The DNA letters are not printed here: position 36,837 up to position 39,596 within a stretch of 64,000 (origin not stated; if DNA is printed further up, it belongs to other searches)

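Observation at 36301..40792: Orphan three-gene TadE/TadG-like operon with no pilus machinery nearby (best candidate for an undescribed system)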

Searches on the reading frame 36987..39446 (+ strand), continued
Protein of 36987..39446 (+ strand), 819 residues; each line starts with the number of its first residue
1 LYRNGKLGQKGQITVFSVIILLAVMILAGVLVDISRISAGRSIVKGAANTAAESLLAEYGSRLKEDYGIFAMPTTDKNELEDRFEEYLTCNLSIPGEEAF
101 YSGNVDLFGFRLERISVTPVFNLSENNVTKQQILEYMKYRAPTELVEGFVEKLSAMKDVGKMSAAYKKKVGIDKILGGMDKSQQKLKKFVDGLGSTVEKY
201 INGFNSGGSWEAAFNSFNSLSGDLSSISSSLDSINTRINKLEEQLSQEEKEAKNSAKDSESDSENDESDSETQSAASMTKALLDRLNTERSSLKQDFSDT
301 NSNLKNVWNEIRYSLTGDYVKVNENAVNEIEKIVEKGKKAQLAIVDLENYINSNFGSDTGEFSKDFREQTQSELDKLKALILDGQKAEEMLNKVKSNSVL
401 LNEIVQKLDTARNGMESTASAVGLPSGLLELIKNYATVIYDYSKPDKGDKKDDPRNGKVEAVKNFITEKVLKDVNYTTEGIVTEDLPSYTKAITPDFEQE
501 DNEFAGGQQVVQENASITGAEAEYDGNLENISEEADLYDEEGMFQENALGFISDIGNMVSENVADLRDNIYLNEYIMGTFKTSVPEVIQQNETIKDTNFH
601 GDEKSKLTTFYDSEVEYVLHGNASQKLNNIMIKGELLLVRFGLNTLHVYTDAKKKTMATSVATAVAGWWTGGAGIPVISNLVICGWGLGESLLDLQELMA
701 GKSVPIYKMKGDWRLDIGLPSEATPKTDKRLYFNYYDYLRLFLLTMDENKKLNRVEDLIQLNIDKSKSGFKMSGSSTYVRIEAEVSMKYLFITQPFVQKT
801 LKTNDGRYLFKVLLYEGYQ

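Call 62: fold_search(model_id=the predicted structure, library=pdb)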
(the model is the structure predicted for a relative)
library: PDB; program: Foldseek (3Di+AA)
matches with E <= 10: 162; with E <= 0.001: 0
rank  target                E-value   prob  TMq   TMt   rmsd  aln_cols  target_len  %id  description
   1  7n6g_6A               1.8e-01  0.10  0.08  0.05  43.7       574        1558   11  C1 of central pair (released 2022-05-18)
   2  9qxt_A                3.5e-01  0.20  0.09  0.10  33.2       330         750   13  E. coli JetABC dimer in the DNA boarding-holding state (released 2025-10-01)
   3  2xmn_A                3.8e-01  0.07  0.06  0.10  30.6       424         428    8  High resolution snapshots of defined TolC open states present an iris- like movement of periplasmic entrance helices (released 2011-01-26)
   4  8glv_Co               4.5e-01  0.04  0.07  0.02  40.7       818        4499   11  96-nm repeat unit of doublet microtubules from Chlamydomonas reinhardtii flagella (released 2023-05-31)
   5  8w20_A                4.9e-01  0.11  0.12  0.13  54.1       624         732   10  Umb1 umbrella toxin particle (released 2024-04-17)
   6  9qxx_B                5.4e-01  0.09  0.11  0.12  39.5       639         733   11  JetABC DNA loaded state dimer (released 2025-10-01)
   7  9qxu_A                5.6e-01  0.16  0.09  0.10  35.4       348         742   10  JetABC DNA loaded state monomer (open) (released 2025-10-01)
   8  9e5c_6c               6.7e-01  0.08  0.12  0.03  44.6       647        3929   12  Cryo-EM structure of 96 nm repeat of microtubule doublet from T. brucei flagellum (released 2025-03-12)
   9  8f7n                  7.3e-01  0.09  0.09  0.15  33.3       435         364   11  Crystal structure of chemoreceptor McpZ ligand sensing domain (released 2023-07-05)
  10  8aud_B                7.7e-01  0.28  0.09  0.19  21.2       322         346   12  Structure of peptidoglycan hydrolase Cg1735 from Corynebacterium glutamicum, orthorhombic crystal form (released 2023-01-18)
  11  7nyw_B                8.0e-01  0.08  0.09  0.09  46.5       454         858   11  Cryo-EM structure of the MukBEF-MatP-DNA head module (released 2021-07-07)
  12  8tqe_A                8.4e-01  0.09  0.08  0.03  53.0       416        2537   12  XptA2 wild type (released 2023-09-27)
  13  9nfm                  8.8e-01  0.02  0.05  0.05  44.3       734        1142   11  Tuna P-glycoprotein bound to DDT (released 2025-06-04)
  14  8i4v_B                9.2e-01  0.69  0.17  0.40  16.8       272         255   14  Cryo-EM structure of 5-subunit Smc5/6 arm region (released 2024-06-26)
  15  7rtv_A                9.6e-01  0.07  0.06  0.12  41.7       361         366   11  Cryo-EM structure of monomeric TTYH2 (released 2021-09-22)
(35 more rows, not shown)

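Call 75: list_cluster_members(proteins=[P0237, P0196, P0123, P0133, P0138, P0186, P0211, P0218, P0227, P0134])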
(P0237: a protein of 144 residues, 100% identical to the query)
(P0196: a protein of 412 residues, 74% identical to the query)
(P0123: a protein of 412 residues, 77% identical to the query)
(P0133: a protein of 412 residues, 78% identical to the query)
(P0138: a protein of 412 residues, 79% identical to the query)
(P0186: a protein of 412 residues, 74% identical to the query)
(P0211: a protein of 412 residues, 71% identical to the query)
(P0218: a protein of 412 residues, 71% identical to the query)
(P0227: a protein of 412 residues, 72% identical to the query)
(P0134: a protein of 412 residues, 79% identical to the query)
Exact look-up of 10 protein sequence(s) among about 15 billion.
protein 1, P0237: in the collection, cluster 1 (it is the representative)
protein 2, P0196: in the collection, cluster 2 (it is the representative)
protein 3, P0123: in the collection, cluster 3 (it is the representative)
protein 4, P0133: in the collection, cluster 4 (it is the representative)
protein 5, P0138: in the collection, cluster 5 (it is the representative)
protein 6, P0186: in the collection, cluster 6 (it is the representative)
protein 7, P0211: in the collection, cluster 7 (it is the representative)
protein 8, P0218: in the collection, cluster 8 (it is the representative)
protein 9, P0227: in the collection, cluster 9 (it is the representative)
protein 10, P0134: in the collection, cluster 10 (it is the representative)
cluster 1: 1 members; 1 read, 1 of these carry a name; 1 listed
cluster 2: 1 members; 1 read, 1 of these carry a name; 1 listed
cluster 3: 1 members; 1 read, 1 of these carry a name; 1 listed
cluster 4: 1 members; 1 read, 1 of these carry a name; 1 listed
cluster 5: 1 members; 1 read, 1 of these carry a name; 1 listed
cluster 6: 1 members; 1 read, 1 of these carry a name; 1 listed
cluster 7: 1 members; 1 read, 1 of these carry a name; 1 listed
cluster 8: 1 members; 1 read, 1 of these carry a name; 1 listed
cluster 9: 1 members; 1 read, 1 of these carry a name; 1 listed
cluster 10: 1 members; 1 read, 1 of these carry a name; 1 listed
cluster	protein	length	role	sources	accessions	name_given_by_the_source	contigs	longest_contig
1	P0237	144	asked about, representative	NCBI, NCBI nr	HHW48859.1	MAG TPA: hypothetical protein GXX14_09615 [Clostridiaceae bacterium] | hypothetical protein [Clostridiaceae bacterium]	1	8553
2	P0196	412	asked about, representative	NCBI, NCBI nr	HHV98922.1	MAG TPA: CpaF family protein [Clostridiaceae bacterium] | CpaF family protein [Clostridiaceae bacterium]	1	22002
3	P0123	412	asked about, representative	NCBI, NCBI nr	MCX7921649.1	MAG: CpaF family protein [Clostridia bacterium] | CpaF family protein [Clostridia bacterium]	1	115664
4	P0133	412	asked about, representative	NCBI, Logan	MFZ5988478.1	MAG: CpaF family protein [Bacillota bacterium]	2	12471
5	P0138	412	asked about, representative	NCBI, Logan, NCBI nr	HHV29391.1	MAG TPA: CpaF family protein [Clostridium sp.] | CpaF family protein [Clostridium sp.]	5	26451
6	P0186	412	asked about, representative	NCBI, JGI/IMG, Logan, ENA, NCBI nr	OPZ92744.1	MAG: putative conjugal transfer protein [Firmicutes bacterium ADurb.Bin419]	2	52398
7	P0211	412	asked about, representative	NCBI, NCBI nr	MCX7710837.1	MAG: CpaF family protein [Clostridia bacterium] | CpaF family protein [Clostridia bacterium]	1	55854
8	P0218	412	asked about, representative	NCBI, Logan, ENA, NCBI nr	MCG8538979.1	MAG: CpaF family protein [Clostridia bacterium] | CpaF family protein [Clostridia bacterium]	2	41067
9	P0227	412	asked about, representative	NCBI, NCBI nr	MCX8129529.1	MAG: CpaF family protein [Clostridia bacterium] | CpaF family protein [Clostridia bacterium]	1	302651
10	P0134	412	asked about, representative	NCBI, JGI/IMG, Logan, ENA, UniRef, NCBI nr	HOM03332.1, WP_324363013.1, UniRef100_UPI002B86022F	MAG TPA: CpaF family protein [Acetivibrio sp.] | CpaF family protein n=1 Tax=Acetivibrio sp. TaxID=1872092 RepID=UPI002B86022F | CpaF family protein [Acetivibrio sp.]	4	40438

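Call 81: search_protein_families(library=padloc, proteins=[window:36987-39446:+], max_evalue=0.01)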
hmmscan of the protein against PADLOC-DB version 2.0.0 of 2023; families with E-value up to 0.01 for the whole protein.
window:36987-39446:+ (819 aa): 0 families

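Call 82: search_protein_families(library=phrogs, proteins=[window:36987-39446:+], max_evalue=0.01)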
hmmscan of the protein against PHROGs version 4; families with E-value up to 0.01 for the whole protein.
window:36987-39446:+ (819 aa): 1 family
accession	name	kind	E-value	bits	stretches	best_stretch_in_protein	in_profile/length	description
phrog_20821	-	unknown function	0.0049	18.2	1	218-338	33-150/150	-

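Call 84: find_encoding_contigs(protein=P0227, flank=10000, max_places=1)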
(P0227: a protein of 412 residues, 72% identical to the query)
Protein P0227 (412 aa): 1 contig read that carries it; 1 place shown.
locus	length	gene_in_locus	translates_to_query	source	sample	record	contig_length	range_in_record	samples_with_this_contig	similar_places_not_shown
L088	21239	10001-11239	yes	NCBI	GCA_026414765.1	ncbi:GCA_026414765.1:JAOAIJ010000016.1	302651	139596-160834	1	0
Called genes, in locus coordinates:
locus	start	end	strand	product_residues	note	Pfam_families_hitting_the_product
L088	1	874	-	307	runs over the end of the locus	-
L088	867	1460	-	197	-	PF04542:Sigma70_r2, PF04545:Sigma70_r4, PF08281:Sigma70_r4_2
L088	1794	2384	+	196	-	PF00440:TetR_N, PF16925:TetR_C_13, PF21993:TetR_C_13_2 (weak)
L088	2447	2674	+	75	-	PF01361:Tautomerase (weak)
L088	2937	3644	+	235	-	PF06197:DUF998 (weak)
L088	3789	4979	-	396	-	PF12242:Eno-Rase_NADH_b, PF12241:Enoyl_reductase, PF07055:Eno-Rase_FAD_bd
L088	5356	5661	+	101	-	PF12840:HTH_20 (weak), PF01022:HTH_5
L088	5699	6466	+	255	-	PF00106:adh_short, PF13561:adh_short_C2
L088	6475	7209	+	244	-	PF01863:YgjP-like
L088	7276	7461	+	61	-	-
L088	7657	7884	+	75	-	-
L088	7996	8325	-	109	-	-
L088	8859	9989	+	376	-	PF13614:AAA_31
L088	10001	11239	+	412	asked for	PF00437:T2SSE, PF27713:UCP018868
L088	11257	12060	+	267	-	-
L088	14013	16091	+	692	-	PF18960:DUF5702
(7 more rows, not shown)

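Call 85: find_encoding_contigs(protein=P0211, flank=10000, max_places=1)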
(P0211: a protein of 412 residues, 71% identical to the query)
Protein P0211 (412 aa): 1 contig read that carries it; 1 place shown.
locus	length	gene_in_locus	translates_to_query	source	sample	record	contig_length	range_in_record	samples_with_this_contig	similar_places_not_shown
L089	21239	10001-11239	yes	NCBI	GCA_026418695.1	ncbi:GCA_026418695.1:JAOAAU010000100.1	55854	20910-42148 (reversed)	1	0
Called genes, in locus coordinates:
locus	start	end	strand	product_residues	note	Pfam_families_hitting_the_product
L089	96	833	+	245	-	PF01209:Ubie_methyltran, PF02353:CMAS (faint), PF08241:Methyltransf_11, PF08242:Methyltransf_12 (weak), PF13649:Methyltransf_25, PF13847:Methyltransf_31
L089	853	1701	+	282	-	PF02517:Rce1-like (weak)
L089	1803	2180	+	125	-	PF14534:DUF4440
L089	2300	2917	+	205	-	PF00881:Nitroreductase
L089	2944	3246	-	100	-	-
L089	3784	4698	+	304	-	PF04072:LCM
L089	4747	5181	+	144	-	PF13527:Acetyltransf_9 (weak), PF00583:Acetyltransf_1, PF13673:Acetyltransf_10, PF13508:Acetyltransf_7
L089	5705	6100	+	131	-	-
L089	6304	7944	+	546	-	PF01368:DHH, PF00571:CBS, PF07085:DRTGG, PF00571:CBS (weak), PF02833:DHHA2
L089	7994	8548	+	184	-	-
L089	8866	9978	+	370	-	PF21194:TadZ-like_ARD (weak), PF13614:AAA_31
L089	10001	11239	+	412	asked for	PF00437:T2SSE, PF27713:UCP018868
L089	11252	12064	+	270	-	-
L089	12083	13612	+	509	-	PF20578:aBig_2, PF00482:T2SSF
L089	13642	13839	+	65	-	PF16982:Flp1_like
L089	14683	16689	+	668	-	PF18960:DUF5702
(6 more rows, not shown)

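Call 86: list_cluster_members(proteins=[P0128, P0169, P0171, P0179, P0187, P0194, P0197, P0205, P0212, P0236])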
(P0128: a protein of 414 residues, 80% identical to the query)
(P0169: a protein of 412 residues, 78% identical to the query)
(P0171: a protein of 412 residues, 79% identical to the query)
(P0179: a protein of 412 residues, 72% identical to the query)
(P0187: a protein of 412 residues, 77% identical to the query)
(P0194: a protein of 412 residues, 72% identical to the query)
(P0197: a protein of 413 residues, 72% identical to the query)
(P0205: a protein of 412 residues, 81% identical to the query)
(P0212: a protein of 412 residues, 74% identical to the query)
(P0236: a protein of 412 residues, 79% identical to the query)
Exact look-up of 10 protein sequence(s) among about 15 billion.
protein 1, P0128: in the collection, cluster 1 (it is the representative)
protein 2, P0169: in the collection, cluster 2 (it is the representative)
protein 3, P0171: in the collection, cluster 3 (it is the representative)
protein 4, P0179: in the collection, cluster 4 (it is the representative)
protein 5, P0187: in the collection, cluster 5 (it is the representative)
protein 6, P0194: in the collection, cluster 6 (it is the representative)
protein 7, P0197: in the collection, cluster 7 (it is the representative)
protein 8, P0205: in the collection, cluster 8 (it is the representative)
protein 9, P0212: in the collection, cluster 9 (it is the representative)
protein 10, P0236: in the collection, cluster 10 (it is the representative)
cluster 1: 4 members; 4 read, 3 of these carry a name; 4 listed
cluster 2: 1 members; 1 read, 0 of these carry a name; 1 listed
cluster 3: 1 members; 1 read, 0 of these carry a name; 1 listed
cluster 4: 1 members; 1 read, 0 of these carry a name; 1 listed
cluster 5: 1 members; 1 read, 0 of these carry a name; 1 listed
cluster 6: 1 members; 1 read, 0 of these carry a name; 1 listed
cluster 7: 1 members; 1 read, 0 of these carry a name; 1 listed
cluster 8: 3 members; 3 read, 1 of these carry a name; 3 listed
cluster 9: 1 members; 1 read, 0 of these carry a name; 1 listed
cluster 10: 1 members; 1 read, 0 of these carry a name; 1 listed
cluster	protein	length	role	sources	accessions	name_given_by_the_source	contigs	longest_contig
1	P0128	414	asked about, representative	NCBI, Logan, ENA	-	-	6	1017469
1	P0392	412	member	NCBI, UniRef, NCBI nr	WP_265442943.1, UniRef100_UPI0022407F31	CpaF family protein [Acetivibrio straminisolvens] | CpaF family protein n=1 Tax=Acetivibrio straminisolvens TaxID=253314 RepID=UPI0022407F31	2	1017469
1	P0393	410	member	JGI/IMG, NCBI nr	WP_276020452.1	pilus assembly protein CpaF | CpaF family protein [Acetivibrio straminisolvens]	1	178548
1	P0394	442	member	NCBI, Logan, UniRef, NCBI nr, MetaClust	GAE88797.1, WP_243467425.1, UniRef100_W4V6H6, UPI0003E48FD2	CpaF family protein [Acetivibrio straminisolvens] | Type II/IV secretion system ATP hydrolase TadA/VirB11/CpaF n=1 Tax=Acetivibrio ... | status=active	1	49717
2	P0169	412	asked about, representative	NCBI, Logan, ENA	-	-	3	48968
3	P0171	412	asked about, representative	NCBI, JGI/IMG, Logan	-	-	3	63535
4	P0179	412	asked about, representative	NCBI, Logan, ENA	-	-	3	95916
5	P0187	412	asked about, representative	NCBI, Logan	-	-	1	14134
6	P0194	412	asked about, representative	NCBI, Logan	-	-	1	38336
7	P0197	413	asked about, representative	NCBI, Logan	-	-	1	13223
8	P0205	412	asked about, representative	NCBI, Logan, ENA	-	-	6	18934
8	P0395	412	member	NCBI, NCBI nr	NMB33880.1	MAG: CpaF family protein [Clostridium sp.] | CpaF family protein [Clostridium sp.]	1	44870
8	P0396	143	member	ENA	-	-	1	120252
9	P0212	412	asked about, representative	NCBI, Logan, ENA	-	-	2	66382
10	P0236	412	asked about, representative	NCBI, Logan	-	-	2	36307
